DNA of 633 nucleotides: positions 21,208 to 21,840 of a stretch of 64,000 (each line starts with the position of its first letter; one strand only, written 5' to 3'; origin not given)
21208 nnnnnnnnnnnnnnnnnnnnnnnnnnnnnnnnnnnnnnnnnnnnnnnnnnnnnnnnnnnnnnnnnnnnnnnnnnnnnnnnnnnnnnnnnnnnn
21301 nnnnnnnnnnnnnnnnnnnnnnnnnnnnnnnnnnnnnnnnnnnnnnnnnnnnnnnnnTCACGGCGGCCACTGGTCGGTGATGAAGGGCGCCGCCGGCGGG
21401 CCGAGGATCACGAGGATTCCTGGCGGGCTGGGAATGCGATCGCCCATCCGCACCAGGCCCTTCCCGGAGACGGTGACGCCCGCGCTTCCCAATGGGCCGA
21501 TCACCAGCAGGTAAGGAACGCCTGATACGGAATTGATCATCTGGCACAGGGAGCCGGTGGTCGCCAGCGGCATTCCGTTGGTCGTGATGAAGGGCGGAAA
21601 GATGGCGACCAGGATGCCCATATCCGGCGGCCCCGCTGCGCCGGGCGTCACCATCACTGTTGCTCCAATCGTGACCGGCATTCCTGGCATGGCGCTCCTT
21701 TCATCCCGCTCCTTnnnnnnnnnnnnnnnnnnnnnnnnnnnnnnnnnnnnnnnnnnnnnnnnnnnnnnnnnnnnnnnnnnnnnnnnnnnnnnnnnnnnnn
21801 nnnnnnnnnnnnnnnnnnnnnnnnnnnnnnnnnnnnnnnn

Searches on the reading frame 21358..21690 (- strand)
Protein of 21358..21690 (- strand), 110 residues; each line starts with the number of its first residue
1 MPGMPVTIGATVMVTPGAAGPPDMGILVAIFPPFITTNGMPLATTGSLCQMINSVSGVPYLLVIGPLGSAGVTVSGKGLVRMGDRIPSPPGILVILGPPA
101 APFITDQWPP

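Call 72: search_protein_families(library=pfam, proteins=[window:21358-21690:-], max_evalue=1)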
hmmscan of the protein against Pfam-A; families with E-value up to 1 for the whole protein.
window:21358-21690:- (110 aa): 1 family
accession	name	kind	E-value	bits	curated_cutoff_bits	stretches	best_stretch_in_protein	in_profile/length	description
PF05488.18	PAAR_motif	-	0.046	14.4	27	1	34-86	17-62/70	PAAR motif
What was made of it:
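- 21358..21690 (-): 110-aa protein, weakly PAAR-like. Pfam PAAR_motif E 0.046, sub-threshold (call 72).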
